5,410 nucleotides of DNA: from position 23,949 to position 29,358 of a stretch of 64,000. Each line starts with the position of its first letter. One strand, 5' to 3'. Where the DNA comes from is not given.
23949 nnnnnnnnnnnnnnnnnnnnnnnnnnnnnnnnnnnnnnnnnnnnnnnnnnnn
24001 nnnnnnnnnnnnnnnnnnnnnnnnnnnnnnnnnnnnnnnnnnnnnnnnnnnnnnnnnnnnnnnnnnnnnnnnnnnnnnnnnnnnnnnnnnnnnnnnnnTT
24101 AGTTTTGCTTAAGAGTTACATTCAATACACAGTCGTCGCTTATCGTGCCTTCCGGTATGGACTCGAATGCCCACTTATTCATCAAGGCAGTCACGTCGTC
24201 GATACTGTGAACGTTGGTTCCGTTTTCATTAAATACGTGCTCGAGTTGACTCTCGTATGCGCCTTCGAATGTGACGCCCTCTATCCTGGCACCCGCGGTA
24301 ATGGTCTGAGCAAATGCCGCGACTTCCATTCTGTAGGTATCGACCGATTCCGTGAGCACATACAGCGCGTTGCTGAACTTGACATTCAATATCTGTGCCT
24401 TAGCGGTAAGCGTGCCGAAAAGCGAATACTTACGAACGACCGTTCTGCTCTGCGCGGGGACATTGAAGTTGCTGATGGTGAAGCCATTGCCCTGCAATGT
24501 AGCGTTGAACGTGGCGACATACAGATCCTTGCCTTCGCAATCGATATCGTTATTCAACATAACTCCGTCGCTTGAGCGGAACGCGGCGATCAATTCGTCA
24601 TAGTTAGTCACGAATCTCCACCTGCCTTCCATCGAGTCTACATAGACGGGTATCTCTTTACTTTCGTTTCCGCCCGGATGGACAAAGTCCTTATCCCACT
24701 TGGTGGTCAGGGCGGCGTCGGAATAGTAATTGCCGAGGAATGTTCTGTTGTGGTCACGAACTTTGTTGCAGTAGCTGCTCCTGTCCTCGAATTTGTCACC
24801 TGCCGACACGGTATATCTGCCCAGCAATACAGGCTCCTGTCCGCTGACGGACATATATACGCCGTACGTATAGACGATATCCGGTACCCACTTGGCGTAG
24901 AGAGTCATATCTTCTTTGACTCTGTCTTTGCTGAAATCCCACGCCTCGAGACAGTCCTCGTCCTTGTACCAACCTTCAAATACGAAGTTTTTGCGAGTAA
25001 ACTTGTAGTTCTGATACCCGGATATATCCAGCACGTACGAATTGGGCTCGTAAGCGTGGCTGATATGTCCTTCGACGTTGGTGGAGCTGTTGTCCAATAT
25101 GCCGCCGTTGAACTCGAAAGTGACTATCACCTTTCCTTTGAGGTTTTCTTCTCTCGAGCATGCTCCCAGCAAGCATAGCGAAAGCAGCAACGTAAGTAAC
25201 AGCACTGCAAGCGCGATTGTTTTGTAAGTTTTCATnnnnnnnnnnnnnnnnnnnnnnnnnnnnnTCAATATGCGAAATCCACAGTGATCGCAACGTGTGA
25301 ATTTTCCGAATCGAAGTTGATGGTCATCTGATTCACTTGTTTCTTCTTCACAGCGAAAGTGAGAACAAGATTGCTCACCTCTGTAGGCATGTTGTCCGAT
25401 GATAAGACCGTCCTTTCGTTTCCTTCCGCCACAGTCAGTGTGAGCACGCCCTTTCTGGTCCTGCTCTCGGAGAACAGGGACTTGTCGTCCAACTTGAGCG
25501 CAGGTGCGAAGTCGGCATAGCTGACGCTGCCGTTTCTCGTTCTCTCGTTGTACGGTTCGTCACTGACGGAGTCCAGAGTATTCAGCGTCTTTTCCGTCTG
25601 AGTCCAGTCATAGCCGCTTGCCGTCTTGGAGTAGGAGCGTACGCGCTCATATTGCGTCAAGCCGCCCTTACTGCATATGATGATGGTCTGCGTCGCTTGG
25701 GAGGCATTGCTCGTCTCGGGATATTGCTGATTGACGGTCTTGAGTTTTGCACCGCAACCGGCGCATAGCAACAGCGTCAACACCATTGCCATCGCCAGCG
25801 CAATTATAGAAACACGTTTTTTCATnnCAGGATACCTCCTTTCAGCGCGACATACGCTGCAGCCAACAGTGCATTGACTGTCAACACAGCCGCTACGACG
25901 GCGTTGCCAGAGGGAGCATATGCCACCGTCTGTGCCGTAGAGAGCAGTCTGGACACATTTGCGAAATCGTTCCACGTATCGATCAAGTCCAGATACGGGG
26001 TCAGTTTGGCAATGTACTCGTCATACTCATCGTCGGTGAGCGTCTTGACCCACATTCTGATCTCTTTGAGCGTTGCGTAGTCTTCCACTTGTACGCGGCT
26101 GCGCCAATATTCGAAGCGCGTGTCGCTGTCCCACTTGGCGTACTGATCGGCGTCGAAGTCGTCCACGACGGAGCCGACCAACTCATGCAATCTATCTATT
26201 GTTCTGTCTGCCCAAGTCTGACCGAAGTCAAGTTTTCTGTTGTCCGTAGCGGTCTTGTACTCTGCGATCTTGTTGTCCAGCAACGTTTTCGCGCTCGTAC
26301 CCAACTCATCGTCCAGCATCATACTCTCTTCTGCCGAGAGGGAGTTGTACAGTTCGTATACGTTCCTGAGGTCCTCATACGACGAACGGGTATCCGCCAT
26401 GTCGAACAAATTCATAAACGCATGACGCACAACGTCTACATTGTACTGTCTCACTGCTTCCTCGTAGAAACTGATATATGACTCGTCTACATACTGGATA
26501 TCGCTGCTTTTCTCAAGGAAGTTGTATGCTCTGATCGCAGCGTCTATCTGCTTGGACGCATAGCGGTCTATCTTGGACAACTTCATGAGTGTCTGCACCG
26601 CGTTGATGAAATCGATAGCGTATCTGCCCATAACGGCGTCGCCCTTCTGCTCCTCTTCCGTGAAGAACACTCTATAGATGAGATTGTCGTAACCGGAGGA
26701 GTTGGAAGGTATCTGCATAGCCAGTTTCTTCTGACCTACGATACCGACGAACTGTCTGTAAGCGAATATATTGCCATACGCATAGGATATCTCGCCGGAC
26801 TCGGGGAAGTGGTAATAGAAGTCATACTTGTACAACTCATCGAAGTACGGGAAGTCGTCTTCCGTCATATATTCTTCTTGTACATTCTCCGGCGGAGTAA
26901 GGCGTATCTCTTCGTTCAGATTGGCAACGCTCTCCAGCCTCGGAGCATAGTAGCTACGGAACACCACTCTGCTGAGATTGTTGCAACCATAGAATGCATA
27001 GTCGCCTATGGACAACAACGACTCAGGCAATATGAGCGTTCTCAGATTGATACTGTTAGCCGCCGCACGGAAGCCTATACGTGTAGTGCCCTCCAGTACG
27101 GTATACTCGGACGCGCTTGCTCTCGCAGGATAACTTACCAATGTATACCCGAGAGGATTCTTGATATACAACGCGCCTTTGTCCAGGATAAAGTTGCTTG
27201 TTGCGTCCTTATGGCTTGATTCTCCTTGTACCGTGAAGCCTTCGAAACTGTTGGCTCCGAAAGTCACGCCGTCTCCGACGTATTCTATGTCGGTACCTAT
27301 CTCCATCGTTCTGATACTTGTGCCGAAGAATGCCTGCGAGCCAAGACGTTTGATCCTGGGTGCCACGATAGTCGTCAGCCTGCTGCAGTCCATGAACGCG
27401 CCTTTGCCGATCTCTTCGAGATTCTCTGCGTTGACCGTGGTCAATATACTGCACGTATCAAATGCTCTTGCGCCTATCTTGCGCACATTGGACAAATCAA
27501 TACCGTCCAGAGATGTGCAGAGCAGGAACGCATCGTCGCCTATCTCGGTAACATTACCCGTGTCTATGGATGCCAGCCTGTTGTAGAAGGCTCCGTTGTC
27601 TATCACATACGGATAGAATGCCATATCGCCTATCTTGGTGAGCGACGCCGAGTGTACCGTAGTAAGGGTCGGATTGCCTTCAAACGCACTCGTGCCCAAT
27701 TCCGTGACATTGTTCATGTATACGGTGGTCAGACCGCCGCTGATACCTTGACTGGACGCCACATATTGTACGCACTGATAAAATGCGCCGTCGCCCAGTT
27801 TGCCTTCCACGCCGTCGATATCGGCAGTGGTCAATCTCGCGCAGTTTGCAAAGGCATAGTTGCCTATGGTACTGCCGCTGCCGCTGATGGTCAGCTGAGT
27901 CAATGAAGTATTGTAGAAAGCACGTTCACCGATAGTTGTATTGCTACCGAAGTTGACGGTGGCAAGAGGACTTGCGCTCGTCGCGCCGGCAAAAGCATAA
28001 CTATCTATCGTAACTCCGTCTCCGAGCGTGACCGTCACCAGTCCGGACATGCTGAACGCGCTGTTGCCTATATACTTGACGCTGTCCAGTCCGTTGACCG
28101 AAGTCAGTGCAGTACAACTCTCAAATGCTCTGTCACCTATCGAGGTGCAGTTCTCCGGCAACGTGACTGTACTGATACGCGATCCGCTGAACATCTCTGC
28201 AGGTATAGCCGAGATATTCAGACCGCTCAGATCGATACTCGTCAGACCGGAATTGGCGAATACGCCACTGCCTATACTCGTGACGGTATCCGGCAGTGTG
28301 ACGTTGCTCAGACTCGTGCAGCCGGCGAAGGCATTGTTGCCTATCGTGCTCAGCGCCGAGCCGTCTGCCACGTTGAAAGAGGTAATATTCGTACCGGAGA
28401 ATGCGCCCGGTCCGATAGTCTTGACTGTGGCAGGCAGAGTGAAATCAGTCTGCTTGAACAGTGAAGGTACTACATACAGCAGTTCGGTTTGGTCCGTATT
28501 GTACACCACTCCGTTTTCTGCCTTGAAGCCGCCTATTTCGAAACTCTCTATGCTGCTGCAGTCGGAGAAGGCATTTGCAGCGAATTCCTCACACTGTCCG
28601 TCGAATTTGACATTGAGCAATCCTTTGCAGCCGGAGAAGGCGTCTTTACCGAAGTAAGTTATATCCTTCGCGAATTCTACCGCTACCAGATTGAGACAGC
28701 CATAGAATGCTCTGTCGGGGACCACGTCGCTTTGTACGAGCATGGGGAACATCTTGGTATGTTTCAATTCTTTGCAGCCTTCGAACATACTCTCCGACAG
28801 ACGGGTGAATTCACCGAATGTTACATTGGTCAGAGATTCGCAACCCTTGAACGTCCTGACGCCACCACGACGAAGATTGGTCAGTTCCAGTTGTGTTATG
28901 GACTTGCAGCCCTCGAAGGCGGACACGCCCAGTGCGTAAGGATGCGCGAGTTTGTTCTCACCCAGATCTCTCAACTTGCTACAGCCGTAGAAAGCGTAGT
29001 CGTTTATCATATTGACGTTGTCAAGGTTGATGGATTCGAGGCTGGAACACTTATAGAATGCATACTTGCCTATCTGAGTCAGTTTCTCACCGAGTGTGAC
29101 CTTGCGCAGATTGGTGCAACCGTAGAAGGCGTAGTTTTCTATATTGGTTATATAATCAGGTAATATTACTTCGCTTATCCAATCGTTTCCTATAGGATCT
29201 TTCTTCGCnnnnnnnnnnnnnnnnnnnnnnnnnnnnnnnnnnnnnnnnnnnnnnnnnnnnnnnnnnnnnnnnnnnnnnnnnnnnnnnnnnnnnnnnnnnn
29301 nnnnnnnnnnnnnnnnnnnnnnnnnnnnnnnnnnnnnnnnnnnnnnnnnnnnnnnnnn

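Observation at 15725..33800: One ~18-kb operon joining a giant cell-envelope subtilase, two lipoproteins and an expanded peptide-type ABC importer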

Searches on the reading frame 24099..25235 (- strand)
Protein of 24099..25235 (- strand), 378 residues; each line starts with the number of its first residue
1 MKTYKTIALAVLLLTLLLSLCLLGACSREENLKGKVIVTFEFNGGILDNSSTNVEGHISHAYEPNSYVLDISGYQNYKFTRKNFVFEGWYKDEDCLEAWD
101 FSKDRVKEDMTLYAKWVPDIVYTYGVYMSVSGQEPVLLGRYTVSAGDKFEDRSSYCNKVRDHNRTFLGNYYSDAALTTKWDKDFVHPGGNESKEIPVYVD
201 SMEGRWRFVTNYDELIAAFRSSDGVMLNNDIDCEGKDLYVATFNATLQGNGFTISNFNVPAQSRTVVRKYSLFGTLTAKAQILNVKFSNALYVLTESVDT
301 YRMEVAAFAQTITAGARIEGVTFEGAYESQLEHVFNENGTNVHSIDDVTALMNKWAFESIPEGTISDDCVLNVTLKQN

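Call 4: search_protein_families(library=pfam, proteins=[window:24099-25235:-], max_evalue=0.01)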
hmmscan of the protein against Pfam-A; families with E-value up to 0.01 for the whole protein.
window:24099-25235:- (378 aa): 1 family
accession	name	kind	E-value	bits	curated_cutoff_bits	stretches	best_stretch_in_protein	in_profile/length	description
PF09479.16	Flg_new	-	7e-12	45.7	27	1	38-115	3-65/65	Listeria-Bacteroides repeat domain (List_Bact_rpt)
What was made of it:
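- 24099..25235 (-): 378-aa lipoprotein with two InlB-type B-repeat (beta-grasp) domains and a small beta-rich C-terminal domain. It always lies immediately upstream of the SBP gene. Flg_new hit in call 4.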

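Call 30: search_protein_families(library=ncbifam, proteins=[window:24099-25235:-], max_evalue=0.001)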
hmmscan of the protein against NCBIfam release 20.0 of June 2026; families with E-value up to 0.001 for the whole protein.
window:24099-25235:- (378 aa): 2 families
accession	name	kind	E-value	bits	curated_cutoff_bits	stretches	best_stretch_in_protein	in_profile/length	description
TIGR02543.1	List_Bact_rpt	repeat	1.7e-08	34.7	20.95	1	80-119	2-43/44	TIGR02543 family repeat protein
NF052328.1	NeuramTDE0471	equivalog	2.2e-07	30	900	1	82-118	82-118/538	neuraminidase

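Call 32: find_homologous_proteins(query=window:24099-25235:-, max_evalue=0.001)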
Query window:24099-25235:- (378 aa): 98 proteins with E <= 0.001 among 4165 candidates.
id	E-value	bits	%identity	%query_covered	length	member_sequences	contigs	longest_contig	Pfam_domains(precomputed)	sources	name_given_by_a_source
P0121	2.0e-255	864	100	100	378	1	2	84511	PF09479.17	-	-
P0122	2.9e-124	433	58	88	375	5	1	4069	PF09479.17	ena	-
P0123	1.6e-113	397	50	97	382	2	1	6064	PF09479.17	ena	-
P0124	3.7e-102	360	53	85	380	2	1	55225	PF09479.17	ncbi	-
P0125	2.0e-97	344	49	88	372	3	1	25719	PF09479.17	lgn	-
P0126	2.4e-97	344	52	80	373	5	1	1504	PF09479.17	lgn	-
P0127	3.4e-94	334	46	97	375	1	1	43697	PF09479.17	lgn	-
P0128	2.6e-91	324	45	88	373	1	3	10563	PF09479.17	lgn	-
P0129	2.3e-88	315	43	100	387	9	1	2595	PF09479.17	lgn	-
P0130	3.2e-88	314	46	88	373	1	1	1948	PF09479.17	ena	-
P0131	5.3e-80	287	45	88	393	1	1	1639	PF09479.17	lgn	-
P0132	4.3e-77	277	46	80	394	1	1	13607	PF09479.17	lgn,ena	-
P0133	5.8e-76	274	45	87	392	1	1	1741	PF09479.17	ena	-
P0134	1.1e-75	273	43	81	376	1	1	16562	PF09479.17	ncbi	-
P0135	3.7e-75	271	42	87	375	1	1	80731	PF09479.17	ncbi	-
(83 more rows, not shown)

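Call 39: predict_structure(alignment_id=A2)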
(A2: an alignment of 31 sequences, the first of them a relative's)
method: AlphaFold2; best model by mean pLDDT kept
length: 378 residues; sequences in the alignment: 31
mean_pLDDT: 91.1   pTM: 0.69
mean pLDDT of the five models: 91.1, 91.1, 90.1, 90.1, 89.5
residues with pLDDT >= 90: 270; 70-90: 86; 50-70: 22; < 50: 0
segments of 3 or more residues with pLDDT < 50: none
pLDDT, mean of each block of 10 residues (from residue 1): 77 89 63 90 94 93 95 91 92 96 96 91 94 95 92 89 95 97 92 94 96 98 97 98 97 98 84 97 98 86 91 96 95 68 80 92 86 90
secondary structure, 60 per line:
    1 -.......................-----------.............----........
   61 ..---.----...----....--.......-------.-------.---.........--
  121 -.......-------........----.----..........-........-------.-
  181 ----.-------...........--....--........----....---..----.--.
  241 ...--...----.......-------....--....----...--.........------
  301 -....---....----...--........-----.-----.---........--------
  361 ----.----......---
elements in order: H2-24 E36-48 E53-62 E78-81 E84-90 E110-118 E122-128 E136-143 H153-162 E164-171 E193-203 E206-209 H212-219 E224-227 E240-243 E246-248 E253-259 E267-270 E273-276 E281-283 E286-294 E302-305 E309-312 E317-319 E322-329 H345-352 E370-375
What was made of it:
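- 24099..25235 (-): AF2 model with pLDDT 91 (call 39).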

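Call 41: fold_search(model_id=the predicted structure, library=pdb)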
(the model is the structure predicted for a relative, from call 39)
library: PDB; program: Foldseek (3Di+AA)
matches with E <= 10: 340; with E <= 0.001: 0
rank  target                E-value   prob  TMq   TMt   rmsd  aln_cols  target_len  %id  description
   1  7yl6_B                1.5e-03  1.00  0.16  0.16  11.2       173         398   11  Cell surface protein YwfG protein complexed with alpha-1,2-mannobiose (released 2023-06-07)
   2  7yl4_A                1.6e-03  0.99  0.17  0.14  17.3       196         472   10  Cell surface protein YwfG protein (apo form) (released 2023-06-07)
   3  10qf                  2.0e-03  1.00  0.17  0.13   9.4       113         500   19  Crystal Structure of Treponema denticola Sialidase (TDE_0471) (released 2026-02-25)
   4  10qi                  6.3e-03  1.00  0.17  0.13   9.4       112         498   20  Crystal Structure of Treponema denticola Sialidase (TDE_0471) D165A mutant bound to 3'-sialyllactose (only Neu5Ac visibl (released 2026-02-25)
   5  2y5p_C                8.9e-03  1.00  0.16  0.80   4.4        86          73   22  B-repeat of Listeria monocytogenes InlB (internalin B) (released 2011-02-23)
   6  5b83_A                1.5e-02  0.72  0.11  0.13  11.9       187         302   12  Crystal structure of Optineurin UBAN in complex with linear ubiquitin (released 2016-09-07)
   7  7eb9_A                1.8e-02  0.75  0.11  0.14  12.0       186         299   12  The structure of the A20-binding inhibitor of NF-kB 1 in complex with tetra-ubiquitin (released 2021-07-21)
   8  7yl5_B                2.0e-02  0.97  0.17  0.16  10.9       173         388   10  Cell surface protein YwfG protein complexed with mannose (released 2023-06-07)
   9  7sbi_B                2.0e-02  0.92  0.14  0.27  15.4       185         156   11  Tandem diubiquitin-like domain from chicken 2'-5'-oligoadenylate synthetase-like protein (released 2022-01-12)
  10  7kpj_E                2.6e-02  0.51  0.12  0.18  17.1       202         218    8  Crystal structure of Ruminococcus gnavus immunoglobulin binding protein in complex with 338E6 Fab (released 2022-01-19)
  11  3b0a_D                3.4e-02  0.41  0.11  0.21  11.2       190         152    9  Crystal structure of the mouse HOIL1-L-NZF in complex with linear di-ubiquitin (released 2011-12-14)
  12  2y5p_D                4.5e-02  1.00  0.16  0.79   4.5        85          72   22  B-repeat of Listeria monocytogenes InlB (internalin B) (released 2011-02-23)
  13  7sbi_A                4.5e-02  0.82  0.14  0.28  15.2       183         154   10  Tandem diubiquitin-like domain from chicken 2'-5'-oligoadenylate synthetase-like protein (released 2022-01-12)
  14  7yui_A                5.0e-02  0.60  0.13  0.15  14.4       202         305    9  Crystal structure of HOIL-1L(195-423) in complex with the linear tetra-ubiquitin (released 2023-08-30)
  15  2y5p_A                5.5e-02  1.00  0.17  0.81   2.6        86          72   22  B-repeat of Listeria monocytogenes InlB (internalin B) (released 2011-02-23)
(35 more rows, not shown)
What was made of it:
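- Tried and rejected: The idea that it is a PrtM-like maturase was dropped (call 41).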

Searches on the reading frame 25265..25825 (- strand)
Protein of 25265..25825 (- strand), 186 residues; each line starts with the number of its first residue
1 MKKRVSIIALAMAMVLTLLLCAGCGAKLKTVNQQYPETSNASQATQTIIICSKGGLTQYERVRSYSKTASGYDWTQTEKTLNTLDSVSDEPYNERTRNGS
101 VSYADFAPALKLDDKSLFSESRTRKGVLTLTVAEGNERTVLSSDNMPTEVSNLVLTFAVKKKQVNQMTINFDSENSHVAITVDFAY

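Call 30: search_protein_families(library=ncbifam, proteins=[window:25265-25825:-], max_evalue=0.001)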
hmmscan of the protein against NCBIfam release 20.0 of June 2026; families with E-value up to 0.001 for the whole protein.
window:25265-25825:- (186 aa): 0 families

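Call 60: search_protein_families(library=pfam, proteins=[window:25265-25825:-], max_evalue=1)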
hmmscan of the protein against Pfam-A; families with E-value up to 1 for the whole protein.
window:25265-25825:- (186 aa): 1 family
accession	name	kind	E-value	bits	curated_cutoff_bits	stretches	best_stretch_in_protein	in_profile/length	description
PF09724.14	Dcc1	-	0.026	14.4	22.9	1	38-163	67-172/319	Sister chromatid cohesion protein Dcc1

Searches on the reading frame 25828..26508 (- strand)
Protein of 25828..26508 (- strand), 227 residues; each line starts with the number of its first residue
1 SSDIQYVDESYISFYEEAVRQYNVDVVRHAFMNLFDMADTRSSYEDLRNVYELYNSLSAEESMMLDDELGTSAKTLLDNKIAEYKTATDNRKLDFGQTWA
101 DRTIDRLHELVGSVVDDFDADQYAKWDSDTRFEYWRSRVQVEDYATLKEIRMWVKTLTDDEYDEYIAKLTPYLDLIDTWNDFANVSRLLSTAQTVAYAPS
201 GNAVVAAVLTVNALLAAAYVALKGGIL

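Call 62: search_protein_families(library=pfam, proteins=[window:25828-26508:-], max_evalue=0.01)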
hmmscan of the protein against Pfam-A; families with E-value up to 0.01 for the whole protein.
window:25828-26508:- (227 aa): 0 families

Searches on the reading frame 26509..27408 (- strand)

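Call 62: search_protein_families(library=pfam, proteins=[window:26509-27408:-], max_evalue=0.01)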
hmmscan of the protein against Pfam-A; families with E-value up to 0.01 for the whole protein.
window:26509-27408:- (300 aa): 1 family
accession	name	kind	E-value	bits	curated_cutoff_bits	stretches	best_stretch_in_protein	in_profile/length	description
PF13306.12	LRR_5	-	1.6e-14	54.3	27.7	2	101-152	15-65/127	BspA type Leucine rich repeat region (6 copies)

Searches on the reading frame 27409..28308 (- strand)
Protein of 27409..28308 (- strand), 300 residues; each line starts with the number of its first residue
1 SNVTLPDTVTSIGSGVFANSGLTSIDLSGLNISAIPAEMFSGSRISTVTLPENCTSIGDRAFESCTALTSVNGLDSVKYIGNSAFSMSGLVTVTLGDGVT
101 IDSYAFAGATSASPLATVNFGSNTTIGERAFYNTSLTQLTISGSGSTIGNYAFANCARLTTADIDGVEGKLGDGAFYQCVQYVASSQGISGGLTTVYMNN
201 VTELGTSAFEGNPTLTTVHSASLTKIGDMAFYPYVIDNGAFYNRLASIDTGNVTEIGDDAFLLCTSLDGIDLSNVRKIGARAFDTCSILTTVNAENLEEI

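Call 62: search_protein_families(library=pfam, proteins=[window:27409-28308:-], max_evalue=0.01)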
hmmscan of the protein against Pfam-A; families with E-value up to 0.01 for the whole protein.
window:27409-28308:- (300 aa): 2 families
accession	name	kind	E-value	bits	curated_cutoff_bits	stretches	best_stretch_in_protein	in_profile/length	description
PF13306.12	LRR_5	-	1.4e-52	177.3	27.7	3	2-110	15-124/127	BspA type Leucine rich repeat region (6 copies)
PF13855.12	LRR_8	-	3.4e-10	40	27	0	21-70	2-53/61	Leucine rich repeat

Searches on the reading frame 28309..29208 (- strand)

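Call 62: search_protein_families(library=pfam, proteins=[window:28309-29208:-], max_evalue=0.01)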
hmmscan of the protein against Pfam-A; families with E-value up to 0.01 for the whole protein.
window:28309-29208:- (300 aa): 3 families
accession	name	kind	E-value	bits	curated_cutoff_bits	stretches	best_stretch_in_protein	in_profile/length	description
PF13306.12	LRR_5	-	5.5e-53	178.7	27.7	3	11-81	13-83/127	BspA type Leucine rich repeat region (6 copies)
PF13855.12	LRR_8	-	1e-14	54.5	27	1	19-66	12-59/61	Leucine rich repeat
PF12799.13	LRR_4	-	0.00075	20.1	27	0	32-70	1-38/44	Leucine Rich repeats (2 copies)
